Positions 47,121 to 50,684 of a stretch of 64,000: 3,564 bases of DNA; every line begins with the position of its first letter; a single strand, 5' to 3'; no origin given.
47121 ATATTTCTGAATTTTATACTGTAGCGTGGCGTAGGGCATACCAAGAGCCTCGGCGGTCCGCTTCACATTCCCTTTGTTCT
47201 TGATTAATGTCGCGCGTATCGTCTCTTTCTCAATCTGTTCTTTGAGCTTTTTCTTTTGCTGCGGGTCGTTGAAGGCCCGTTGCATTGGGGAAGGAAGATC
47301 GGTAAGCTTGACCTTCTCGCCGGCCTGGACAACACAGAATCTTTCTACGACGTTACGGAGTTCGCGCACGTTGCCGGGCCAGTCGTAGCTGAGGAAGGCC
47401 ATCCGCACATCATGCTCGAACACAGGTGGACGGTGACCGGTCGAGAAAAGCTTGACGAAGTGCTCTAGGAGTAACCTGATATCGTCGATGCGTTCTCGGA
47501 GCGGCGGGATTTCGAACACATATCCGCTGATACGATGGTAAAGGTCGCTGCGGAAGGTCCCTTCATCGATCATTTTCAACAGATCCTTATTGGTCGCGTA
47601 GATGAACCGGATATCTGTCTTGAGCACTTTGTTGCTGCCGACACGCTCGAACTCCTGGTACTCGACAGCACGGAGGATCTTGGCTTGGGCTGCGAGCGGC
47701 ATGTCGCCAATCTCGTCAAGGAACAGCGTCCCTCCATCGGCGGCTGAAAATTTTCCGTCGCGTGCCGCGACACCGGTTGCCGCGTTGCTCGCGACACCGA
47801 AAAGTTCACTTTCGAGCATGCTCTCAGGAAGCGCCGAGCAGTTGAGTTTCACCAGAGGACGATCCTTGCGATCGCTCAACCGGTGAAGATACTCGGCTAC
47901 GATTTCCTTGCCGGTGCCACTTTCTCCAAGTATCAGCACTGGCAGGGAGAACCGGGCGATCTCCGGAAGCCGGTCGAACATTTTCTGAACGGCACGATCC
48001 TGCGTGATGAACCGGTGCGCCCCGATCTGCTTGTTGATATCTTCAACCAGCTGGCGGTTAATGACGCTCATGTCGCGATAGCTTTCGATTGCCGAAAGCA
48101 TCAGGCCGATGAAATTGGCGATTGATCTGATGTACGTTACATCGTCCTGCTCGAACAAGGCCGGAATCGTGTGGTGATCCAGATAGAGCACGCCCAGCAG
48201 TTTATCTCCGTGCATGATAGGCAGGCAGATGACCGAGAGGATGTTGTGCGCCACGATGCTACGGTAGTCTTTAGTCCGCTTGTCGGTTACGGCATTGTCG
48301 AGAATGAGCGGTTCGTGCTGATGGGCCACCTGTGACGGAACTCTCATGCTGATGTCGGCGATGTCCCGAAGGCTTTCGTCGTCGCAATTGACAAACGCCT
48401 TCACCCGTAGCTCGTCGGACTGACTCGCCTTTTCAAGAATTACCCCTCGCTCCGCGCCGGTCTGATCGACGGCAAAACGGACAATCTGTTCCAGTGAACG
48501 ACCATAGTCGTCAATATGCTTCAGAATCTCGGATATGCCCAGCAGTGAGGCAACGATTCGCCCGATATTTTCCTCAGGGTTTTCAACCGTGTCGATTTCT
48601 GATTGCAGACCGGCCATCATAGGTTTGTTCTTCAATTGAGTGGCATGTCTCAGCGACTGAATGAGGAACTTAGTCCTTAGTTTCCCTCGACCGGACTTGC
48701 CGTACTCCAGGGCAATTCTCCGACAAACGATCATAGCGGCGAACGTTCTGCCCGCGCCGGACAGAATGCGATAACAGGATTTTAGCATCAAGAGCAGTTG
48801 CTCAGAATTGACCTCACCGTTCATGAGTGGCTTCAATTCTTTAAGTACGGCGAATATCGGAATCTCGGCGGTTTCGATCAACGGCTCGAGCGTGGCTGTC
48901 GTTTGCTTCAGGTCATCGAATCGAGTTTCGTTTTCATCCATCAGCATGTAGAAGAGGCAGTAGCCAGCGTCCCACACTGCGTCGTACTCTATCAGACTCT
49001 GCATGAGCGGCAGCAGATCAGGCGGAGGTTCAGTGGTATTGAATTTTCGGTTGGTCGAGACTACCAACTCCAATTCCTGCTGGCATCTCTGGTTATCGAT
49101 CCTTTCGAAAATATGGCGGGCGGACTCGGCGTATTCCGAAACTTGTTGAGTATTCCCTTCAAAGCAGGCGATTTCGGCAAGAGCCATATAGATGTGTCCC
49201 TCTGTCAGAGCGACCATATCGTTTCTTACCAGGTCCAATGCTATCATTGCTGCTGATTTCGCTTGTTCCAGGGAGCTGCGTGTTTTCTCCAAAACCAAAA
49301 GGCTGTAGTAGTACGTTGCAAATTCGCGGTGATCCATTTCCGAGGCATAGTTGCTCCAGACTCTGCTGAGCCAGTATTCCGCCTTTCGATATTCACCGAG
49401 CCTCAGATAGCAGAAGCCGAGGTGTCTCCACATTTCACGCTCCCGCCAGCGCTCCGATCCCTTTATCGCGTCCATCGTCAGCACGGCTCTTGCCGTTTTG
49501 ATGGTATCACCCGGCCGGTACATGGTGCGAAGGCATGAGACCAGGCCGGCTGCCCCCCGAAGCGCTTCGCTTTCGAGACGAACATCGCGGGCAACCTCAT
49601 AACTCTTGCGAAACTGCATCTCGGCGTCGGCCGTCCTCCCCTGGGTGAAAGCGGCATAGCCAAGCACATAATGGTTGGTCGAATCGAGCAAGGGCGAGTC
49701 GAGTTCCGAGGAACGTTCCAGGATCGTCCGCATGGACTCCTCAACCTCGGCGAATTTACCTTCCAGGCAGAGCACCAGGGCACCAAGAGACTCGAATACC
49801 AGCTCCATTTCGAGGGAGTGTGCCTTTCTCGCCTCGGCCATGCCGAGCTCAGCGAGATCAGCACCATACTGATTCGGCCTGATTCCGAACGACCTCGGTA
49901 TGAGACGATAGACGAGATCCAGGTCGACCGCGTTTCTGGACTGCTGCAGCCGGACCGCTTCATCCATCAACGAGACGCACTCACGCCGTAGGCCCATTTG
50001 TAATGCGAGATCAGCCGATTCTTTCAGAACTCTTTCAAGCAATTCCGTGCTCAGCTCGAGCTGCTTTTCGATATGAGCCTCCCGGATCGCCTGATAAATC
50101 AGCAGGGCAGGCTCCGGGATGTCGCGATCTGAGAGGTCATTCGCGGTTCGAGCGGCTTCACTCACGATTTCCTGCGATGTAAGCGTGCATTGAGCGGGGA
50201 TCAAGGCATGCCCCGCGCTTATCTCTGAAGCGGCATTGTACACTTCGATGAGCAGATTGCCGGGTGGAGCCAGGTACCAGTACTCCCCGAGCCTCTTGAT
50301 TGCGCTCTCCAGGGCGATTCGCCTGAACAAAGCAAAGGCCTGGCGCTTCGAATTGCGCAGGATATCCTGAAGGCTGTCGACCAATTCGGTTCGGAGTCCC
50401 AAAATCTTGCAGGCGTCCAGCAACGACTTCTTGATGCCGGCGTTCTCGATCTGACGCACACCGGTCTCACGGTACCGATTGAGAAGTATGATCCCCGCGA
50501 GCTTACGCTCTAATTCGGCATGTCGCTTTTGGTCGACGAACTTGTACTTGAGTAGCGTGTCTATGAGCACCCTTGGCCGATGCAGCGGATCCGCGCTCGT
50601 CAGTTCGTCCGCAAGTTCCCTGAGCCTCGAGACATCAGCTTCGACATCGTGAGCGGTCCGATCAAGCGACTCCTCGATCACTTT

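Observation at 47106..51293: Giant fusion regulator: Ser/Thr kinase + about 550-aa helical repeat + GAF + sigma54-type AAA+ with a degenerate GAFTGA loop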

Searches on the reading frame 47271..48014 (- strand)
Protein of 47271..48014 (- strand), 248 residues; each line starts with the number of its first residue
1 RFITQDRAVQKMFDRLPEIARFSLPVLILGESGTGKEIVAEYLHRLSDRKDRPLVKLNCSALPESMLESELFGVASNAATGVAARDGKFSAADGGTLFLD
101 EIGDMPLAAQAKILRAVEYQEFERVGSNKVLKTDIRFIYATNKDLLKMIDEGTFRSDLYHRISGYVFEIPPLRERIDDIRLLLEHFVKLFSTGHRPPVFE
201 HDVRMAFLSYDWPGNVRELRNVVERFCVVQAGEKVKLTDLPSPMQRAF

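Call 28: search_solved_structures(query=window:47271-48014:-, show_alignments=4, max_evalue=1e-20)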
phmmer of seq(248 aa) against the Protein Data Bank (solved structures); distinct sequences matched with E-value up to 1e-20: 35.
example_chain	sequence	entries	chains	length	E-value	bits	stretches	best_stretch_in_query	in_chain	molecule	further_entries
6jdi_A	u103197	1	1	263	4.5e-69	235.6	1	5-242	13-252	Nitrogen assimilation regulatory protein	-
7ejw_C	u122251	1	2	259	2.1e-68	233.4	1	5-242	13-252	Transcriptional regulator FleQ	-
5exp_A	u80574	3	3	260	2.2e-68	233.4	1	5-242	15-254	Transcriptional regulator FleQ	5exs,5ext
6j7e_A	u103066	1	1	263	2.2e-68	233.3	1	5-242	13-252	Nitrogen assimilation regulatory protein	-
5exx_A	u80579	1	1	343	5.1e-68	232.2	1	5-242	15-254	Transcriptional regulator FleQ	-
6jdl_A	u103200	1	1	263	5.9e-68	232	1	5-242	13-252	Nitrogen assimilation regulatory protein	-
8pb9_D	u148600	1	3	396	6.2e-68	231.9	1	5-242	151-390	Transcriptional regulator FleQ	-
8p53_C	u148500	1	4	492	1.1e-67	231.1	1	5-242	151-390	Transcriptional regulator FleQ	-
1ojl_A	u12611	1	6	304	7.3e-66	225.1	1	5-242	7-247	TRANSCRIPTIONAL REGULATORY PROTEIN ZRAR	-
26jl_A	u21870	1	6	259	4.3e-65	222.6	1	3-243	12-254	Flagellar regulatory protein A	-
1ny6_A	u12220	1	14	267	2.2e-62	213.7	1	5-235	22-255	transcriptional regulator (NtrC family)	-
4ly6_A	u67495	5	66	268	2.2e-62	213.7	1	5-235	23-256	Transcriptional regulator (NtrC family)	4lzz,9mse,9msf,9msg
9qq6_C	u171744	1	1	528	4.8e-62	212.6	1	8-230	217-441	Nif-specific regulatory protein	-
1ny5_A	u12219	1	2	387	6.5e-62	212.2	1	6-235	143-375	transcriptional regulator (NtrC family)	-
2vii_A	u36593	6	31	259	1.3e-61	211.2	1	11-228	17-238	PSP OPERON TRANSCRIPTIONAL ACTIVATOR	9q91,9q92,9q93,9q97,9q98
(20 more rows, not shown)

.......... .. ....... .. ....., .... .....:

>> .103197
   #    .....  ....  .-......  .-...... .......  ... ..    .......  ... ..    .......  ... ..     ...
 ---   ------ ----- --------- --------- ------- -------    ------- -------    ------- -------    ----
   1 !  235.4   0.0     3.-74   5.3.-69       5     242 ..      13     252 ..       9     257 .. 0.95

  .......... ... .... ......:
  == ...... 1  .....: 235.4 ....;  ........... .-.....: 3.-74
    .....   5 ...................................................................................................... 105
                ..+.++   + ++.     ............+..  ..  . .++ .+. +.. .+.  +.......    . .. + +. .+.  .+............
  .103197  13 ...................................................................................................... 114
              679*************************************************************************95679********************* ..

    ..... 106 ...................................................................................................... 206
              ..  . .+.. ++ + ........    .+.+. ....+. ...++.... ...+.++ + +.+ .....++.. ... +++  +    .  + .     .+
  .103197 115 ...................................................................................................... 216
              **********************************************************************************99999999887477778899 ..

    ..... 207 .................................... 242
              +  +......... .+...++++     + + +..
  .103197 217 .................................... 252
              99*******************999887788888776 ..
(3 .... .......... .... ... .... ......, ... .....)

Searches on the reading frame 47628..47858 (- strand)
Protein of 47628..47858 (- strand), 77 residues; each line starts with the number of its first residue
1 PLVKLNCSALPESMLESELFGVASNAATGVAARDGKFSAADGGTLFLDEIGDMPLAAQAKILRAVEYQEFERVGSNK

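Call 88: search_protein_representatives(protein=window:47628-47858:-)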
Query: 77 residues. Proteins with E-value up to 0.001 (for the whole library): 96975; up to 1e-10: 53164; up to 1e-30: 9. The best 150 are listed.
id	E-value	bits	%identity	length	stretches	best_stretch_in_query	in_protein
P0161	7.0e-38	143.2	57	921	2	5-77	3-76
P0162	5.7e-34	130.9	51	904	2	1-77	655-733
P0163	1.8e-33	129.3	53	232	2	1-75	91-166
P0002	9.2e-33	127.0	84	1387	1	1-77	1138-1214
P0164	3.0e-32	125.4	44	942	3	1-75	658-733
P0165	1.5e-31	123.2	51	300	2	2-76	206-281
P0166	2.5e-31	122.5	78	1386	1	1-77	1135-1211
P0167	2.9e-31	122.3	79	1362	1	1-76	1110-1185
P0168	5.5e-31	121.4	75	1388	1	1-77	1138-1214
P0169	1.1e-30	120.4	51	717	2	1-77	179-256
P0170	3.2e-30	119.0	78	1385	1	1-77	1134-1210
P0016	5.3e-30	118.3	74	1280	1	1-77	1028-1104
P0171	6.6e-30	118.0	77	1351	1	1-77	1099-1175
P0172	9.5e-30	117.5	75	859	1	1-77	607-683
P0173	1.1e-29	117.3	77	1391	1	1-77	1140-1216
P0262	8.6e-24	98.7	64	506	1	1-77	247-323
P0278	3.2e-23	96.9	64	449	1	1-75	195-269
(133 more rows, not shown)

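Call 91: find_encoding_contigs(protein=P0278, flank=3000, max_places=2)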
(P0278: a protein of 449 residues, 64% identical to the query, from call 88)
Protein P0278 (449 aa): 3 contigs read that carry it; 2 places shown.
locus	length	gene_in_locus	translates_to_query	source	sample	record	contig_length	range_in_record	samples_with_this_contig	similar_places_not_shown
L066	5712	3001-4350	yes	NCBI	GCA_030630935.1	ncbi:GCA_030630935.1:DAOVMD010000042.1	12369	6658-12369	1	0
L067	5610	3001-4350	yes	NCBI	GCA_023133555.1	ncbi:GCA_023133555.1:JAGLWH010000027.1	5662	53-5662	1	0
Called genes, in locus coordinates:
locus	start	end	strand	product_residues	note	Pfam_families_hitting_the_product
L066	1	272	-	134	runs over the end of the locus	-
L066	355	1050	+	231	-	-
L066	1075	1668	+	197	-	-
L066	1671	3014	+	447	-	PF00512:HisKA, PF02518:HATPase_c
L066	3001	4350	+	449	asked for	PF00072:Response_reg, PF00158:Sigma54_activat, PF14532:Sigma54_activ_2, PF25601:AAA_lid_14, PF02954:HTH_8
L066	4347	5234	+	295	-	-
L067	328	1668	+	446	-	-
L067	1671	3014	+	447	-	PF00512:HisKA, PF02518:HATPase_c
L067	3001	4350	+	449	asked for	PF00072:Response_reg, PF00158:Sigma54_activat, PF14532:Sigma54_activ_2, PF25601:AAA_lid_14, PF02954:HTH_8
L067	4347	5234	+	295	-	-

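Call 92: find_encoding_contigs(protein=P0262, flank=3000, max_places=2)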
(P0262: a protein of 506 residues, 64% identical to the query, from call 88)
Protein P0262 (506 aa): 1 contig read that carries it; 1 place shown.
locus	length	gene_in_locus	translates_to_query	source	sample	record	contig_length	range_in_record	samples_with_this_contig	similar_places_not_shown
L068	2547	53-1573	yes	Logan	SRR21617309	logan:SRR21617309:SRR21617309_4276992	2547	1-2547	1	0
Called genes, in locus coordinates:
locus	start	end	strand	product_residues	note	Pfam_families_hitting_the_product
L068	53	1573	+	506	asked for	PF01590:GAF, PF13185:GAF_2, PF13492:GAF_3, PF00158:Sigma54_activat, PF14532:Sigma54_activ_2, PF07728:AAA_5 (weak), PF25601:AAA_lid_14, PF02954:HTH_8, +1 more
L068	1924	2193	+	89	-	-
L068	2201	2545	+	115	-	?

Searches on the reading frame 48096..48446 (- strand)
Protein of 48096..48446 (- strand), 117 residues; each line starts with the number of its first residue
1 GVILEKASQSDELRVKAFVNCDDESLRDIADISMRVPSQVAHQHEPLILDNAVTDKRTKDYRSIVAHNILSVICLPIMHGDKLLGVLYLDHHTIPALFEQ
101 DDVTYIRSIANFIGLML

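Call 25: find_related_loci(query=A3, collection=genome_contigs, flank=6000)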
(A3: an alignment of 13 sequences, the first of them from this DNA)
Query A3 (117 aa) in genome_contigs; peptide patterns used: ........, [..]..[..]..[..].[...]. (x = any residue, [..] = any of these).
76 stretches matched a pattern; 60 encode a relative of the query (tblastn E <= 1e-3); 60 distinct loci.
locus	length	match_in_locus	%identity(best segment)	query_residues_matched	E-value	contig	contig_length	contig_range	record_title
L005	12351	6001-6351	85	1-117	1e-66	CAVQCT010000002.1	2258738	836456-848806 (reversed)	MAG: uncultured candidate division Zixibacteria bacterium isolate MFD02416.bin.1.319 genome assembly, contig: contig_146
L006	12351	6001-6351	78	1-117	2e-60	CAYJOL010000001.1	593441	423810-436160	MAG TPA_asm: uncultured Ignavibacteriales bacterium isolate ERP124720_co1_93 genome assembly, contig: NODE_15_length_593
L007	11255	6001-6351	65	1-117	5e-50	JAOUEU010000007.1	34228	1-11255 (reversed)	MAG: Candidatus Zixiibacteriota bacterium isolate 4_1_July_SF_Bin17 4_1_July_SF_Bin17_scaffold_423_c1, whole genome shot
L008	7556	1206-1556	65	1-117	4e-50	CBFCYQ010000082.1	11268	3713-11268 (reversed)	MAG TPA_asm: uncultured bacterium isolate SRR26215689_metabat2_8 genome assembly, contig: ERZ25073498.2511, whole genome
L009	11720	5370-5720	62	1-117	1e-46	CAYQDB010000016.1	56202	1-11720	MAG TPA_asm: uncultured Ignavibacteriales bacterium isolate binchicken_co34_486 genome assembly, contig: NODE_702_length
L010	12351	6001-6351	61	1-117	4e-46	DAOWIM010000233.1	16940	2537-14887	MAG TPA_asm: bacterium isolate CSMAG_2043 CSMAG_2043_k141_1397641_length_16940_cov_18.0000, whole genome shotgun sequenc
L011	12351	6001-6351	57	1-117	5e-45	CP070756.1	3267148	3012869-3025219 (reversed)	MAG: Candidatus Zixiibacteriota bacterium isolate bin295 chromosome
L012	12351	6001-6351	58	1-117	2e-44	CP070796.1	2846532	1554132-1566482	MAG: Candidatus Zixiibacteriota bacterium isolate bin142 chromosome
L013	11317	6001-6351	57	1-117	6e-44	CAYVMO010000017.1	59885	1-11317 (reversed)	MAG TPA_asm: uncultured Ignavibacteriaceae bacterium isolate SRP323688_co1_43 genome assembly, contig: NODE_985_length_5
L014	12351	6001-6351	56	1-117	2e-43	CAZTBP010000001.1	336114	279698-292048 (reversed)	MAG TPA_asm: uncultured Ignavibacteriales bacterium isolate binchicken_co17_316 genome assembly, contig: NODE_18_length_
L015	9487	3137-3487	56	1-117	2e-43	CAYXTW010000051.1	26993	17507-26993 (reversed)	MAG TPA_asm: uncultured Ignavibacteriaceae bacterium isolate binchicken_co89_533 genome assembly, contig: NODE_2767_leng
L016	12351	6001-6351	57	1-117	1e-42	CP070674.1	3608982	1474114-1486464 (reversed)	MAG: Candidatus Zixiibacteriota bacterium isolate bin72 chromosome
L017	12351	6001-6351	57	1-117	2e-42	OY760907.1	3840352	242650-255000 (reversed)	MAG: uncultured candidate division Zixibacteria bacterium isolate 2d357583-1faf-4436-89ad-6f0e4817d39a genome assembly,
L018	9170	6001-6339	58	1-113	5e-42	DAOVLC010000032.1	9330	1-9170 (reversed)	MAG TPA_asm: Candidatus Zixiibacteriota bacterium isolate CSMAG_1435 CSMAG_1435_k141_1568461_length_9330_cov_16.5895, wh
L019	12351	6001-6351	57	1-117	7e-42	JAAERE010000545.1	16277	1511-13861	MAG: bacterium isolate Gpa_37 GpaG_CONTIG5355951, whole genome shotgun sequence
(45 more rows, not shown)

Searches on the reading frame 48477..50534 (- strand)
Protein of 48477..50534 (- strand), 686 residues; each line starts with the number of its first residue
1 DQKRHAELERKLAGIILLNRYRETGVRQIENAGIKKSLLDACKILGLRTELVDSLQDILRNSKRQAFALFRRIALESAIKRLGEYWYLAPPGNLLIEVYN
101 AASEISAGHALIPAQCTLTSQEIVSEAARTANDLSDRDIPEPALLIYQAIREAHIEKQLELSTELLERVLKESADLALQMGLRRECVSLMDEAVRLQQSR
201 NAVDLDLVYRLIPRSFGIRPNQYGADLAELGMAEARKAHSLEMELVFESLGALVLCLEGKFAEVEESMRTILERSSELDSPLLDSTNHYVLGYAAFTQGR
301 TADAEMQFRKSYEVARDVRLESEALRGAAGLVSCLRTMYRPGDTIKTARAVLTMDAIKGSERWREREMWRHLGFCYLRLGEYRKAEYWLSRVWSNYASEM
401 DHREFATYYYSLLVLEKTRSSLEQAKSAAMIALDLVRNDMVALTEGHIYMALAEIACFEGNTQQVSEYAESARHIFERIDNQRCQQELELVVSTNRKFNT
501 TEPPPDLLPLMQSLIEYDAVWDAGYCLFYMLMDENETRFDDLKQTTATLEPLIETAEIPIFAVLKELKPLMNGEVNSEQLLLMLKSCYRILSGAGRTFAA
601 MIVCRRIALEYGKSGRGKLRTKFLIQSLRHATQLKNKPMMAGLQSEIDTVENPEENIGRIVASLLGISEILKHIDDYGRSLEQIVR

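Call 84: predict_structure(alignment_id=A11)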
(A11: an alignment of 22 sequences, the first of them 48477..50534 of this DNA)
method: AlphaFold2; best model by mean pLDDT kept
length: 686 residues; sequences in the alignment: 22
mean_pLDDT: 88.8   pTM: 0.86
mean pLDDT of the five models: 88.8, 88.2, 88.1, 87.3, 87.2
residues with pLDDT >= 90: 401; 70-90: 249; 50-70: 36; < 50: 0
segments of 3 or more residues with pLDDT < 50: none
pLDDT, mean of each block of 10 residues (from residue 1): 81 87 67 75 85 89 90 89 88 92 89 85 91 90 93 89 91 91 91 91 90 88 94 95 96 92 94 91 96 93 96 95 93 93 94 82 86 92 92 71 87 92 95 77 90 97 97 93 95 95 88 92 94 80 84 90 93 84 96 93 96 88 96 95 91 59 68 73 68
secondary structure, 60 per line:
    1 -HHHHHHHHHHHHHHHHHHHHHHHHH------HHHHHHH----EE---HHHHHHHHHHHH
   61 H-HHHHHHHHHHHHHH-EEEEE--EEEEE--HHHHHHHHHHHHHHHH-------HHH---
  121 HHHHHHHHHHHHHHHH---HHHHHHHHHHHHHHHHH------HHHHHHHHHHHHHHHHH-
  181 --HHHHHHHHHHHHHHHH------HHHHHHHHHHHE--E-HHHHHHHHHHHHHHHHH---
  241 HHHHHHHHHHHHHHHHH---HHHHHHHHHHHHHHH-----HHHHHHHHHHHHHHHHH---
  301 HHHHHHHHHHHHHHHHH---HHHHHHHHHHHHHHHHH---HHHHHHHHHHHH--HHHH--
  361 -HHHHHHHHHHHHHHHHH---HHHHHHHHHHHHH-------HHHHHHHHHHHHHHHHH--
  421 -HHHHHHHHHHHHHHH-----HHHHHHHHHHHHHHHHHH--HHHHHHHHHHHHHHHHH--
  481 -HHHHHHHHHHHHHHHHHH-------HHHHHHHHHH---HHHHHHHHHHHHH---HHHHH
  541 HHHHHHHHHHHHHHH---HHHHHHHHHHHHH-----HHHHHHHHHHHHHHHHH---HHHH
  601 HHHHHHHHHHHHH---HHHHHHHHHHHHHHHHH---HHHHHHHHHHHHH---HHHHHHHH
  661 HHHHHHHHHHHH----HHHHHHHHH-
elements in order: H2-26 H33-39 H49-61 H63-76 E78-82 E85-89 H92-107 H121-136 H140-156 H163-179 H183-198 H205-215 H221-237 H241-257 H261-275 H281-297 H301-317 H321-337 H341-352 H355-358 H362-378 H382-394 H402-418 H422-436 H442-459 H462-478 H482-499 H507-516 H520-532 H536-555 H559-571 H577-593 H597-613 H617-633 H637-649 H653-672 H677-685

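Call 87: fold_search(model_id=the predicted structure, library=pdb)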
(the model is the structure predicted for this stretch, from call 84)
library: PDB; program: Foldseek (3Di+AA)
matches with E <= 10: 1465; with E <= 0.001: 125
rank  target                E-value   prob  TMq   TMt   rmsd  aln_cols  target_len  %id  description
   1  8bbe_D                1.0e-05  1.00  0.29  0.30  14.7       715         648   11  Structure of the IFT-A complex; IFT-A2 module (released 2022-12-21)
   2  7t7t_A                2.3e-05  1.00  0.38  0.54  16.8       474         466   13  Structure of TSK/BRU1 bound to histone H3.1 (released 2022-03-30)
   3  7qds_B                2.4e-05  1.00  0.26  0.19  25.6       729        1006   11  Apo human SKI complex in the open state (released 2022-02-02)
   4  5g04_X                3.1e-05  1.00  0.25  0.33  13.9       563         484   12  Structure of the human APC-Cdc20-Hsl1 complex (released 2016-05-25)
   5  5a7d_H                3.2e-05  1.00  0.22  0.37  12.6       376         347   14  Tetrameric assembly of LGN with Inscuteable (released 2016-08-03)
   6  5a6c_A                3.4e-05  1.00  0.28  0.49   9.2       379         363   16  Concomitant binding of Afadin to LGN and F-actin directs planar spindle orientation (released 2015-12-30)
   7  4a1s_B                4.0e-05  1.00  0.24  0.39  11.2       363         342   15  Crystallographic structure of the Pins:Insc complex (released 2012-03-28)
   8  1w3b_A                4.0e-05  1.00  0.25  0.39  15.2       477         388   14  The superhelical TPR domain of O-linked GlcNAc transferase reveals structural similarities to importin alpha. (released 2004-09-09)
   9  9hvq_Q                4.0e-05  1.00  0.25  0.20  29.4       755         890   10  Structure of the transcribing Pol II-DSIF-PAF-SPT6-RECQL5 complex (released 2025-07-16)
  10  4wnd_A                4.1e-05  1.00  0.31  0.56   7.5       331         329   18  Crystal structure of the TPR domain of LGN in complex with Frmpd4/Preso1 at 1.5 Angstrom resolution (released 2015-09-16)
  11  4a1s_A                4.1e-05  1.00  0.28  0.47   8.4       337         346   16  Crystallographic structure of the Pins:Insc complex (released 2012-03-28)
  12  6hc2_C                4.8e-05  1.00  0.29  0.49   8.9       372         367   17  Crystal structure of NuMA/LGN hetero-hexamers (released 2019-05-29)
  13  6q6g_Z                5.3e-05  1.00  0.33  0.44  11.8       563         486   12  Cryo-EM structure of the APC/C-Cdc20-Cdk2-cyclinA2-Cks2 complex, the D1 box class (released 2019-09-11)
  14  5a7d_C                5.5e-05  1.00  0.25  0.46   9.6       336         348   16  Tetrameric assembly of LGN with Inscuteable (released 2016-08-03)
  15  5l9u_O                5.5e-05  1.00  0.43  0.44  16.0       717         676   12  Model of human Anaphase-promoting complex/Cyclosome (APC/C-CDH1) with a cross linked Ubiquitin variant-substrate-UBE2C (released 2016-09-14)
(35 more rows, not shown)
